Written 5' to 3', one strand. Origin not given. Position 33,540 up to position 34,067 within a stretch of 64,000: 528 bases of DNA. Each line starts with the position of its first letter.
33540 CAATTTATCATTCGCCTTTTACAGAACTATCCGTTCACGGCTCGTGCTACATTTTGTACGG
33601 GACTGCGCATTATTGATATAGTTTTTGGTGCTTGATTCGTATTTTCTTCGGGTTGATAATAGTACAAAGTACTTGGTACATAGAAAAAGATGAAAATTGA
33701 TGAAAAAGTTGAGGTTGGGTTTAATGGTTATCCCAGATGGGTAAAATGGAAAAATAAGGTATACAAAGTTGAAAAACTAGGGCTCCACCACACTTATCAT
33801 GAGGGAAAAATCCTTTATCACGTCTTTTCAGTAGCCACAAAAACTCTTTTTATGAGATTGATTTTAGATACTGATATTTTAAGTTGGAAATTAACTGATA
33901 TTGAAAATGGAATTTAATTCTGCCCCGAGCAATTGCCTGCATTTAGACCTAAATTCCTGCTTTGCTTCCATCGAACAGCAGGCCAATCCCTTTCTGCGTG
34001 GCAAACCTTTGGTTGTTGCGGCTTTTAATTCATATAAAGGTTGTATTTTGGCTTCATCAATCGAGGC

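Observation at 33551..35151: Putative SOS-type mutagenesis cassette: LexA-box-like palindrome, a small coupled ORF, and a Y-family polymerase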

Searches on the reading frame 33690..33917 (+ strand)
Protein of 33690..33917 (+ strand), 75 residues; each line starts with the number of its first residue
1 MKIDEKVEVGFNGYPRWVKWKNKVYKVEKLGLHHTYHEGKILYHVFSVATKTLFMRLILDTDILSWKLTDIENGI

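Call 4: search_protein_families(library=pfam, proteins=[window:33690-33917:+], max_evalue=1)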
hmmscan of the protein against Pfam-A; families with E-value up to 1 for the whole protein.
window:33690-33917:+ (75 aa): 0 families

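Call 15: find_homologous_proteins(query=window:33690-33917:+, max_evalue=0.01)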
Query window:33690-33917:+ (75 aa): 39 proteins with E <= 0.01 among 39 candidates.
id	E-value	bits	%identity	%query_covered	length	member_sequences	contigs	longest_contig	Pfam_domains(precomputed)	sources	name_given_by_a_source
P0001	6.1e-38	146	88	99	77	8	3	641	-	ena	-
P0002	1.0e-36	142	80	100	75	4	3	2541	-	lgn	-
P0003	1.6e-36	141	85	97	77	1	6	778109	-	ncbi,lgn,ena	-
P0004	9.6e-36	139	84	100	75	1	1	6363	-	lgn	-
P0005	1.0e-35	139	81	100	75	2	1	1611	-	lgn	-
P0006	1.6e-35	138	81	100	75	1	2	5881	-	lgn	-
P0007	1.7e-35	138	82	97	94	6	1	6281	-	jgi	-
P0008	5.2e-35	137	79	100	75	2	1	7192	-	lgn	-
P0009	5.5e-35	137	81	97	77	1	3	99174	-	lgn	-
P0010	5.5e-35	137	82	97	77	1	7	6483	-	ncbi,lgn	-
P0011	2.9e-34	134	79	100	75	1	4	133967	-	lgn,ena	-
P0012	3.3e-34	134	75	100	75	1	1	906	-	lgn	-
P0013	4.1e-34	134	79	97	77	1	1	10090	-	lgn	-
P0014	1.5e-33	132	79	97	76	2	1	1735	-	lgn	-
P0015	6.0e-33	130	77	97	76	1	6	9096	-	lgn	-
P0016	1.5e-32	129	75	100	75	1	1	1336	-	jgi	-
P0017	1.1e-31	126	73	100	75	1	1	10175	-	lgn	-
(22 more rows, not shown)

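Call 19: search_protein_families(library=pfam, alignment_id=A1, max_evalue=10)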
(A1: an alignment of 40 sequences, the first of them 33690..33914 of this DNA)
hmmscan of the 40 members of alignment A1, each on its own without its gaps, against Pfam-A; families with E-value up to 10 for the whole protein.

A. member 1, window:33690-33914:+ (75 aa): 0 families

B. families by the number of members that match (of 40 scanned): 11 families
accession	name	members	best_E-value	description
PF20114.4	DUF6504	7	0.0093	Domain of unknown function (DUF6504)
PF19260.4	DUF5903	1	0.038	Family of unknown function (DUF5903)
PF17512.7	Sh_2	1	0.091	Metapneumovirus Small hydrophobic protein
PF02198.23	SAM_PNT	1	0.099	Sterile alpha motif (SAM)/Pointed domain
PF18138.6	bacHORMA_1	1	0.1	Bacterial HORMA domain family 1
PF25561.1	QRICH1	1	0.13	QRICH1 domain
PF04992.19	RNA_pol_Rpb1_6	1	0.15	RNA polymerase Rpb1, domain 6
PF18761.7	Heliorhodopsin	1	0.16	Heliorhodopsin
PF15165.12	REC114-like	1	0.16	Meiotic recombination protein REC114-like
PF02240.21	MCR_gamma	1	0.18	Methyl-coenzyme M reductase gamma subunit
PF00489.22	IL6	1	0.24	Interleukin-6/G-CSF/MGF family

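Call 21: find_related_loci(query=A1, collection=genome_contigs, flank=6000)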
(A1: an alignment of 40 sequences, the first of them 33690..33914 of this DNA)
Query A1 (75 aa) in genome_contigs; peptide patterns used: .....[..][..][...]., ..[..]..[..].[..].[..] (x = any residue, [..] = any of these).
191 stretches matched a pattern; 63 encode a relative of the query (tblastn E <= 1e-3); 63 distinct loci.
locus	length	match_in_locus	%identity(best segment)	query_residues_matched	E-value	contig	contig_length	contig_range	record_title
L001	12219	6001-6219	85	3-75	2e-39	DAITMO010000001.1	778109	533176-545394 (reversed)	MAG TPA_asm: Patescibacteria group bacterium isolate CTOTU7669 NODE_3_length_778109_cov_12.319549, whole genome shotgun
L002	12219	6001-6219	71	3-75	2e-35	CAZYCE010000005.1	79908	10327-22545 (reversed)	MAG TPA_asm: uncultured Gammaproteobacteria bacterium isolate binchicken_co220_61 genome assembly, contig: NODE_118_leng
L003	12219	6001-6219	74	3-75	3e-34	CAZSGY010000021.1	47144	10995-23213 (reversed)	MAG TPA_asm: uncultured Gammaproteobacteria bacterium isolate binchicken_co169_197 genome assembly, contig: k99_164755,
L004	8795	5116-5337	66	2-75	8e-32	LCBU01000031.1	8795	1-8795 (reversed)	MAG: Candidatus Woesebacteria bacterium GW2011_GWA1_41_7 UU74_C0031, whole genome shotgun sequence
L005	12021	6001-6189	59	13-75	3e-24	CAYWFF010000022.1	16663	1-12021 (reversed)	MAG TPA_asm: uncultured Gammaproteobacteria bacterium isolate SRP193661_co1_213 genome assembly, contig: NODE_3577_lengt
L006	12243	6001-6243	56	2-75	4e-24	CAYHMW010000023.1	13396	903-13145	MAG TPA_asm: uncultured Gammaproteobacteria bacterium isolate ERP119705_co13_486 genome assembly, contig: NODE_5774_leng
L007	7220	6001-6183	64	15-75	1e-22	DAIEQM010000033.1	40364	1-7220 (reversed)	MAG TPA_asm: Candidatus Woesebacteria bacterium isolate clean1188 k141_2007347, whole genome shotgun sequence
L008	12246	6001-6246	48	1-75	2e-22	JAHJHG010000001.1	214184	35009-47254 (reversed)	MAG: Patescibacteria group bacterium isolate Modern_marine_planktonic.mb.16 Modern_marine_plan.mb.16_k141_115749, whole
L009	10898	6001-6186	53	14-75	4e-22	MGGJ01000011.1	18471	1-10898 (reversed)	MAG: Candidatus Woesebacteria bacterium RIFCSPHIGHO2_01_FULL_39_32 rifcsphigho2_01_scaffold_6805, whole genome shotgun s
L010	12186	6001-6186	52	14-75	5e-22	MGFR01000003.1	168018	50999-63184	MAG: Candidatus Woesebacteria bacterium RBG_13_46_13 RBG_13_scaffold_2, whole genome shotgun sequence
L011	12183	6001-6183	54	15-75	6e-22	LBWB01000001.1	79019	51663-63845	MAG: Candidatus Woesebacteria bacterium GW2011_GWB1_39_12 UT24_C0001, whole genome shotgun sequence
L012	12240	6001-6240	50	1-73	8e-22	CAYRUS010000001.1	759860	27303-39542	MAG TPA_asm: uncultured Gammaproteobacteria bacterium isolate SRP144015_co1_9 genome assembly, contig: NODE_2_length_759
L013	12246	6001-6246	45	1-75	1e-21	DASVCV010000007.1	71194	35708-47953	MAG TPA_asm: Patescibacteria group bacterium isolate SMAG_U2016 k141_881937, whole genome shotgun sequence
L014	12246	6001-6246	46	1-75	2e-21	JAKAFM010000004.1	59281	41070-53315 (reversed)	MAG: bacterium isolate WY1.bin95 NODE_766_length_59281_cov_2.037783, whole genome shotgun sequence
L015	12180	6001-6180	57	15-74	1e-21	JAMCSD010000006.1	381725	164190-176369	MAG: Patescibacteria group bacterium isolate FK_Sedi_A_Bin.230 NODE_11_length_381725_cov_7.35113, whole genome shotgun s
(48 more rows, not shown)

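Call 25: search_protein_representatives(alignment_id=A1)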
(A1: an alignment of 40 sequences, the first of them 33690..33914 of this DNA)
Query: 40 sequences, 77 profile positions. Proteins with E-value up to 0.001 (for the whole library): 453; up to 1e-10: 140; up to 1e-30: 2. The best 150 are listed.
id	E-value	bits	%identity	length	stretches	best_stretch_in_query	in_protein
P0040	6.2e-37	141.5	-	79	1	1-77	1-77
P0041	5.5e-33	128.9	-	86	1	1-77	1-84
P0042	3.3e-29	116.8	-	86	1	1-76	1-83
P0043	1.3e-26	108.5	-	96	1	2-77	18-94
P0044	1.0e-24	102.4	-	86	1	1-76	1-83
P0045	2.2e-23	98.1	-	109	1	5-76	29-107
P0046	4.5e-23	97.1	-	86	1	1-76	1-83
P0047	1.0e-22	95.9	-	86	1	1-77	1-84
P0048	1.5e-22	95.4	-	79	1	1-72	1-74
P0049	1.9e-22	95.1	-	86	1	1-77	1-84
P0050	4.0e-22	94.1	-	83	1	1-76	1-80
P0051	5.1e-22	93.7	-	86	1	1-76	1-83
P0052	7.9e-22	93.1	-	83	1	1-76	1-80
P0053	1.1e-21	92.6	-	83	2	13-57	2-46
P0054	1.3e-21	92.5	-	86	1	1-76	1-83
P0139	3.6e-13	65.4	-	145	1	2-56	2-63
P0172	2.8e-11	59.3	-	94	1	1-72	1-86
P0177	6.2e-11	58.2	-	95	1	1-77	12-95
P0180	1.2e-10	57.3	-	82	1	1-75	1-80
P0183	1.4e-10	57.0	-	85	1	8-77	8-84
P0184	1.6e-10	56.9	-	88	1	5-72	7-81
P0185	1.9e-10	56.7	-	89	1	1-77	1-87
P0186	2.3e-10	56.4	-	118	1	7-72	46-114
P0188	3.3e-10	55.9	-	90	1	3-76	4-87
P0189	3.5e-10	55.8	-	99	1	7-73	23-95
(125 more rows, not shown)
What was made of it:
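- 33690..33917 (+): 75-aa small protein, a divergent standalone ImuB-C (DUF6504)-like all-beta protein and the probable polymerase accessory subunit. 39 close homologues (call 15) and 453 cluster representatives (call 25).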

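Call 27: predict_structure(alignment_id=A1)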
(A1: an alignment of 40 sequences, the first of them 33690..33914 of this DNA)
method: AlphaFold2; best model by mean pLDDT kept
length: 75 residues; sequences in the alignment: 40
mean_pLDDT: 92.9   pTM: 0.78
mean pLDDT of the five models: 92.9, 92.8, 92.5, 92.2, 91.5
residues with pLDDT >= 90: 64; 70-90: 9; 50-70: 2; < 50: 0
segments of 3 or more residues with pLDDT < 50: none
pLDDT, mean of each block of 10 residues (from residue 1): 93 89 95 94 96 95 95 80
secondary structure, 60 per line:
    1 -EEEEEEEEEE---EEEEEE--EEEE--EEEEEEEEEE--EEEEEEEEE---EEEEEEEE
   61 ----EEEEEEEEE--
elements in order: E2-11 E15-20 E23-26 E29-38 E41-49 E53-60 E65-73
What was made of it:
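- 33690..33917 (+): AlphaFold2 pLDDT 92.9 with 7 strands (call 27).
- On ImuB-C / DUF6504 (PF20114): 75-86 aa. Seven strands at pLDDT 92.9 (call 27).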

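Call 36: find_encoding_contigs(protein=P0004, flank=1500, max_places=2)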
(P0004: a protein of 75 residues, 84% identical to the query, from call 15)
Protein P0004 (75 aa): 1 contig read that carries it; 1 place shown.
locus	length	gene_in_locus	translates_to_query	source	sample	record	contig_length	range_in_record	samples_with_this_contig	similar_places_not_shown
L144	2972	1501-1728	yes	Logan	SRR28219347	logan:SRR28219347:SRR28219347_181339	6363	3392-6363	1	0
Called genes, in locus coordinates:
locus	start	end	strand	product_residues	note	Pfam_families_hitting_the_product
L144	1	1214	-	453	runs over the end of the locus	-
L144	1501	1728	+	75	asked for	-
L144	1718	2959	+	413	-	PF00817:IMS, PF11799:IMS_C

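Call 37: find_encoding_contigs(protein=P0011, flank=1500, max_places=2)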
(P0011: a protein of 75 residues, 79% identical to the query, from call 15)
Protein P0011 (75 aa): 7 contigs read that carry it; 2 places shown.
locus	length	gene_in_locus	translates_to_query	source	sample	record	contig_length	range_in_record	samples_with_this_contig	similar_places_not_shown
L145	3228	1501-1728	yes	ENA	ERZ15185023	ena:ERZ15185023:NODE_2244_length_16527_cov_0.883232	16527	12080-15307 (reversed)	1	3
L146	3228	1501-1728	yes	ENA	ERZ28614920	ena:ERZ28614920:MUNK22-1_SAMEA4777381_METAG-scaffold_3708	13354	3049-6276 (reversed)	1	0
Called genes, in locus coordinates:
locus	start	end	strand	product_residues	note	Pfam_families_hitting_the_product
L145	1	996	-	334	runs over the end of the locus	PF07224:Chlorophyllase, PF01738:DLH (faint), PF20434:BD-FAE (faint), PF00561:Abhydrolase_1 (weak), PF12146:Hydrolase_4, PF00326:Peptidase_S9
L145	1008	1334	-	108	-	-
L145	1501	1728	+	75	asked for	-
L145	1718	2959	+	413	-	PF00817:IMS, PF11799:IMS_C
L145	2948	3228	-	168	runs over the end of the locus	PF02643:DUF192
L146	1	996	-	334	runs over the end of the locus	PF07224:Chlorophyllase, PF01738:DLH (faint), PF20434:BD-FAE (faint), PF00561:Abhydrolase_1 (weak), PF12146:Hydrolase_4, PF00326:Peptidase_S9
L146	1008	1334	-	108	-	-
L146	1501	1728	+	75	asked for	-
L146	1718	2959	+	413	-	PF00817:IMS, PF11799:IMS_C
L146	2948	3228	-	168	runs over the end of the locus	PF02643:DUF192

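Call 38: find_encoding_contigs(protein=P0008, flank=1500, max_places=2)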
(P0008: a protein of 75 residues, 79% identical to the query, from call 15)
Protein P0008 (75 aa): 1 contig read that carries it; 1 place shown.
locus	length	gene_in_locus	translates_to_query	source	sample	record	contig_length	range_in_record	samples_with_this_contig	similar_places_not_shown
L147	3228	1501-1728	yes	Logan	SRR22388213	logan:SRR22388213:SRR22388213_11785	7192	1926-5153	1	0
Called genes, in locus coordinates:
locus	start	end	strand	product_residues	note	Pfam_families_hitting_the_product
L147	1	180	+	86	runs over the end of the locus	PF00076:RRM_1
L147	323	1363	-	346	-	PF07224:Chlorophyllase (weak), PF01738:DLH (faint), PF20434:BD-FAE (faint), PF00561:Abhydrolase_1 (faint), PF12146:Hydrolase_4 (faint), PF00326:Peptidase_S9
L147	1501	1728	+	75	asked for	-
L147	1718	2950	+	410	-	PF00817:IMS, PF11799:IMS_C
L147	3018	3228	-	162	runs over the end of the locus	PF02643:DUF192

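Call 39: find_encoding_contigs(protein=P0002, flank=1500, max_places=2)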
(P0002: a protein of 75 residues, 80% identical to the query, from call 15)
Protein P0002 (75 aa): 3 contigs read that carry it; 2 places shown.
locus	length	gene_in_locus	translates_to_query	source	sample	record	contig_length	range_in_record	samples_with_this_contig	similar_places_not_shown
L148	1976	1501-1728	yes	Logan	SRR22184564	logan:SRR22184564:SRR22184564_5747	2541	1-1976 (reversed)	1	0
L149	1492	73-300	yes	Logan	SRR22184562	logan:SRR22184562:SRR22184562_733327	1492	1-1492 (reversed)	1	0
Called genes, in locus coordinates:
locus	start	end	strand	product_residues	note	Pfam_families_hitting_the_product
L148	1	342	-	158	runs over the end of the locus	-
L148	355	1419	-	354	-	PF07224:Chlorophyllase (weak), PF01738:DLH (faint), PF20434:BD-FAE (faint), PF00561:Abhydrolase_1 (faint), PF12146:Hydrolase_4 (faint), PF00326:Peptidase_S9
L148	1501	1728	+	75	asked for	-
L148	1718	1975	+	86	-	?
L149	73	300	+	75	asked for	-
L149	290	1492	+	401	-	?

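Call 42: search_protein_families(library=ncbifam, proteins=[window:33690-33917:+], max_evalue=0.01)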
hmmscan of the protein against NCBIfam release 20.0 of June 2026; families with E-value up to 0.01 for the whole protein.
window:33690-33917:+ (75 aa): 0 families

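Call 45: search_protein_families(library=pfam, alignment_id=A4, max_evalue=1)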
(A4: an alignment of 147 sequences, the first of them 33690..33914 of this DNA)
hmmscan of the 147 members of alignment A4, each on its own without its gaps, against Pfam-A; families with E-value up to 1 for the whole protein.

A. member 1, window:33690-33914:+ (75 aa): 0 families

B. families by the number of members that match (of 147 scanned): 58 families (the first 25 are shown)
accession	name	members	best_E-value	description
PF20114.4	DUF6504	34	1.2e-05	Domain of unknown function (DUF6504)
PF01233.25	NMT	4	0.005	Myristoyl-CoA:protein N-myristoyltransferase, N-terminal domain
PF15165.12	REC114-like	4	0.051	Meiotic recombination protein REC114-like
PF00928.26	Adap_comp_sub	2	0.025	Adaptor complexes medium subunit family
PF05979.17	DUF896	2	0.048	Bacterial protein of unknown function (DUF896)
PF00817.25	IMS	1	0.0002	impB/mucB/samB family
PF11225.14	DUF3024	1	0.0016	Domain of unknown function (DUF3024)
PF20548.3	DUF6762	1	0.0037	Family of unknown function (DUF6762)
PF09299.17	Mu-transpos_C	1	0.0044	Mu transposase, C-terminal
PF03307.20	Adeno_E3_15_3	1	0.008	Adenovirus 15.3kD protein in E3 region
PF21103.3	PH1_SSRP1-like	1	0.012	SSRP1 PH domain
PF13425.11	O-antigen_lig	1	0.013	O-antigen ligase like membrane protein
PF08207.18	EFP_N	1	0.014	Elongation factor P (EF-P) KOW-like domain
PF21727.2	DUF6863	1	0.017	Family of unknown function (DUF6863)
PF03405.20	FA_desaturase_2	1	0.021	Fatty acid desaturase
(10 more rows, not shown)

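Call 46: search_solved_structures(query=A4, max_evalue=10)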
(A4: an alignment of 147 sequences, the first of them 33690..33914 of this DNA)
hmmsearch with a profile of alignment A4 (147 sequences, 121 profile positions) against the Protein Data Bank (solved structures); distinct sequences matched with E-value up to 10: 7.
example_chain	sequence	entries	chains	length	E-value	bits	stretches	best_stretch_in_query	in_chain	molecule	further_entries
5gzt_B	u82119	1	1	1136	1.7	11.4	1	12-64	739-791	Chitinase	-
2pi4_A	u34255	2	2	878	2.2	11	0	35-58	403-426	DNA-directed RNA polymerase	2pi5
1aro_P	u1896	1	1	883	2.2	11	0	35-58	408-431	T7 RNA POLYMERASE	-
1cez_A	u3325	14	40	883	2.2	10.9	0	35-58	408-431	PROTEIN (BACTERIOPHAGE T7 RNA POLYMERASE) | DNA-DIRECTED RNA POLYMERASE | BACTERIOPHAGE T7 RNA POLYMERASE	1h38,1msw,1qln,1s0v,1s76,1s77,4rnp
3e2e_A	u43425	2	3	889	2.3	10.9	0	35-58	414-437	DNA-directed RNA polymerase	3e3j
9yxm_A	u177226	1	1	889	2.3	10.9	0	35-58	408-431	RNA polymerase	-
5gzu_A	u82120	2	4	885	6.6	9.4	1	12-64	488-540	Chitinase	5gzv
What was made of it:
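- Tried and rejected: A profile search of the family against PDB sequences found nothing (call 46).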
